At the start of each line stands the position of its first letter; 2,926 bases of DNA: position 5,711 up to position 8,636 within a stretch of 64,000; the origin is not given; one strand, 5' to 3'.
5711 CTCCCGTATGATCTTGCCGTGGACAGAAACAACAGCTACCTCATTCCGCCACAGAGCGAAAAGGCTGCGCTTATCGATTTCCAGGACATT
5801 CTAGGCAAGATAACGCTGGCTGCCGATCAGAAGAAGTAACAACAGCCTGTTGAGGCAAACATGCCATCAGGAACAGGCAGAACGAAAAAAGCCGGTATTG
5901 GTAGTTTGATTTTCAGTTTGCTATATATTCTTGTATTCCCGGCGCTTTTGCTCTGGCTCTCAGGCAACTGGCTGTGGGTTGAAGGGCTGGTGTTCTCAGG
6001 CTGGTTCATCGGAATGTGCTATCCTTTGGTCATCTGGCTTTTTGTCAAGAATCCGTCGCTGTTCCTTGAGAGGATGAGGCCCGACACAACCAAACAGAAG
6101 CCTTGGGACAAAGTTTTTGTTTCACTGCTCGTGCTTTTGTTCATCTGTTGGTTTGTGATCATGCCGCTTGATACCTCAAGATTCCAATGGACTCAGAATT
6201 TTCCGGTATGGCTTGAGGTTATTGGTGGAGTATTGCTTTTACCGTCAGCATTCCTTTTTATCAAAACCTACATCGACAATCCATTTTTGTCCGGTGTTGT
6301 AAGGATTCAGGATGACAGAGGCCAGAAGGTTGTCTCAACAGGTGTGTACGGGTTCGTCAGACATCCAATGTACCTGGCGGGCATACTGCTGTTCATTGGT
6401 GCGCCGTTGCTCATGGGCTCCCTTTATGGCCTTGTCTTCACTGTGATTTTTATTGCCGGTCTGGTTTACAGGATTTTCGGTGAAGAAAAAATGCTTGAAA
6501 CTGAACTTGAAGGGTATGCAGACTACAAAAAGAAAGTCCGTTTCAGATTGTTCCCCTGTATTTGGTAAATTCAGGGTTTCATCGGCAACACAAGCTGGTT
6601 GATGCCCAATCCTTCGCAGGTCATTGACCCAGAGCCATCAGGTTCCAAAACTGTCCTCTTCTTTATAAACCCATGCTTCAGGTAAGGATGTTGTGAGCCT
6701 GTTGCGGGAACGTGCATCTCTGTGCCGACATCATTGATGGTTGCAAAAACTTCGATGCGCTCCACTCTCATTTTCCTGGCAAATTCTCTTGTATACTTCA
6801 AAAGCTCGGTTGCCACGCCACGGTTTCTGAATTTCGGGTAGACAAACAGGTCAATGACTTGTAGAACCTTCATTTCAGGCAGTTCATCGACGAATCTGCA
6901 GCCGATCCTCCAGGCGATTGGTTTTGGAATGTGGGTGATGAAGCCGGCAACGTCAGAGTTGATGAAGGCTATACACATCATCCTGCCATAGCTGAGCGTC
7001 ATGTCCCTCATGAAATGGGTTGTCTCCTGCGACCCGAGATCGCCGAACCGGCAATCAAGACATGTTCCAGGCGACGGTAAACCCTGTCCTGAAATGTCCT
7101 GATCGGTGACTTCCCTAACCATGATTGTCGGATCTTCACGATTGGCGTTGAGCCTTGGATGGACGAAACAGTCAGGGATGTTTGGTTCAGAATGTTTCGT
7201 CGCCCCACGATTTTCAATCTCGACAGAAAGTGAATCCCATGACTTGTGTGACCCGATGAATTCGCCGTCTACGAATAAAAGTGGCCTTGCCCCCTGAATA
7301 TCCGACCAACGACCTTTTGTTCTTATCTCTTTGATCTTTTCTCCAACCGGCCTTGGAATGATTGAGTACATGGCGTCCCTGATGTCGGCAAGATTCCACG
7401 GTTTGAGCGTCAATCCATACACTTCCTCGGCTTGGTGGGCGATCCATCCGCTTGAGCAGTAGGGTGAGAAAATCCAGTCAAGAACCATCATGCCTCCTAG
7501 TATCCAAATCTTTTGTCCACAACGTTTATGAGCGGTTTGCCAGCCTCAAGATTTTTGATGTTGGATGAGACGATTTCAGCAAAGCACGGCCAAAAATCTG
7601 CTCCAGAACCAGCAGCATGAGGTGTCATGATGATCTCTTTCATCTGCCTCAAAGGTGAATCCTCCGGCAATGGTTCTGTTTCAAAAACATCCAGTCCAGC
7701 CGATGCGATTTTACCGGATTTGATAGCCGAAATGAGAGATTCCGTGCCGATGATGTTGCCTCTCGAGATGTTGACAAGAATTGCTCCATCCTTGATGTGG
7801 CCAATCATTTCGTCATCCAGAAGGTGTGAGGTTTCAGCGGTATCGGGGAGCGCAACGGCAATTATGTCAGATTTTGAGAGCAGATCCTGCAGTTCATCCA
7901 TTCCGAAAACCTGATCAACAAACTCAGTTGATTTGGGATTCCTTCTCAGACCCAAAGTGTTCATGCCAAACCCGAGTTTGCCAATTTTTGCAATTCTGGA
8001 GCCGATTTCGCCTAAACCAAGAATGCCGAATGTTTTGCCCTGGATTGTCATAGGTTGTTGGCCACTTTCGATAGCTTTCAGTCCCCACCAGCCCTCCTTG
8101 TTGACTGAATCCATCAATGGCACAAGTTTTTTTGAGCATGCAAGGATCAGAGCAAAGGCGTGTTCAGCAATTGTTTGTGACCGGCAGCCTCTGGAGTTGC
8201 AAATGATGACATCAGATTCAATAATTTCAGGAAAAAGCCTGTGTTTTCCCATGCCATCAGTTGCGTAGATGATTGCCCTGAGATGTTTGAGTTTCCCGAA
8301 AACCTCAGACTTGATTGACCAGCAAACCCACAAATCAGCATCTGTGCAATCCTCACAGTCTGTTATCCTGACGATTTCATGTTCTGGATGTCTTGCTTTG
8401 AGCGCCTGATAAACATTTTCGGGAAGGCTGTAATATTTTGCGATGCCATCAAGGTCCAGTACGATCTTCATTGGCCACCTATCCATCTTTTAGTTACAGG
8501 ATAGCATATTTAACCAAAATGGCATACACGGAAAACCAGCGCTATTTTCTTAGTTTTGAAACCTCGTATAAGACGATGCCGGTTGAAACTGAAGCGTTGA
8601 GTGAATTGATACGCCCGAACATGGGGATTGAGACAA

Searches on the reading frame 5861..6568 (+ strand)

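Call 40: search_protein_families(library=pfam, proteins=[window:5861-6568:+], max_evalue=0.001)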
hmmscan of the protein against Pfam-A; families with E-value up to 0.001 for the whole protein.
window:5861-6568:+ (235 aa): 5 families
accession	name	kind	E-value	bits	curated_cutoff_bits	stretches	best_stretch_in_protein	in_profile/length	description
PF04191.18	PEMT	-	1.2e-10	42.2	25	1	152-213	37-99/105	Phospholipid methyltransferase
PF04140.19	ICMT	-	2.9e-08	34.5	24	1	148-212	26-93/95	Isoprenylcysteine carboxyl methyltransferase (ICMT) family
PF07298.16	NnrU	-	1.6e-06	28.3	24.7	1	71-205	20-140/188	NnrU protein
PF01222.22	ERG4_ERG24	-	1.9e-06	27.3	27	1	81-234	299-431/432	Ergosterol biosynthesis ERG4/ERG24 family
PF06966.17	DUF1295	-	8.6e-05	22.6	20.4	1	81-226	82-235/235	Protein of unknown function (DUF1295)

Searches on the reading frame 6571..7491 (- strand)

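Call 40: search_protein_families(library=pfam, proteins=[window:6571-7491:-], max_evalue=0.001)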
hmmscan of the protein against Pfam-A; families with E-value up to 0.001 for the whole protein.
window:6571-7491:- (306 aa): 3 families
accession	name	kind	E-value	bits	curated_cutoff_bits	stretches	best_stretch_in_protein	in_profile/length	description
PF00583.31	Acetyltransf_1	-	1.6e-08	35.2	20.7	1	168-251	31-100/116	Acetyltransferase (GNAT) family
PF13508.13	Acetyltransf_7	-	5.2e-06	27.2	27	1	195-276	28-83/84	Acetyltransferase (GNAT) domain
PF13673.13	Acetyltransf_10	-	0.00058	20.3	23.6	0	212-254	54-98/128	Acetyltransferase (GNAT) domain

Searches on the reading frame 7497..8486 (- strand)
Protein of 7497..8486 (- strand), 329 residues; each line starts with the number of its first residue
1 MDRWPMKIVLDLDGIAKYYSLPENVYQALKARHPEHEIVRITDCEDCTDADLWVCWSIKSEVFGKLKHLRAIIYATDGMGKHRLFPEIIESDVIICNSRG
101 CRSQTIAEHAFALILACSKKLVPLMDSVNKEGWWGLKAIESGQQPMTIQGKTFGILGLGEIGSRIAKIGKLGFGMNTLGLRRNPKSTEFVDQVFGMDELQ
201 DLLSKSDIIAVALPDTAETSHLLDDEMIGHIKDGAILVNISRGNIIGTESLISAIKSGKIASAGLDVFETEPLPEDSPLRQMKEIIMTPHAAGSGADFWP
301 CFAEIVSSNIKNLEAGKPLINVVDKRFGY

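Call 40: search_protein_families(library=pfam, proteins=[window:7497-8486:-], max_evalue=0.001)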
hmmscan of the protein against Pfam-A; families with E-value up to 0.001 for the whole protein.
window:7497-8486:- (329 aa): 3 families
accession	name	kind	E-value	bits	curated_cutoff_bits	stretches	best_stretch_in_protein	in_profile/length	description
PF02826.25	2-Hacid_dh_C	-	4.5e-52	176.4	25.1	1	111-292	1-178/178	D-isomer specific 2-hydroxyacid dehydrogenase, NAD binding domain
PF03446.21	NAD_binding_2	-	2.7e-05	24.7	21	1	153-261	2-113/161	NAD binding domain of 6-phosphogluconate dehydrogenase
PF07991.19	KARI_N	-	0.00057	19.9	20.6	1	148-238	2-92/165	Acetohydroxy acid isomeroreductase, NADPH-binding domain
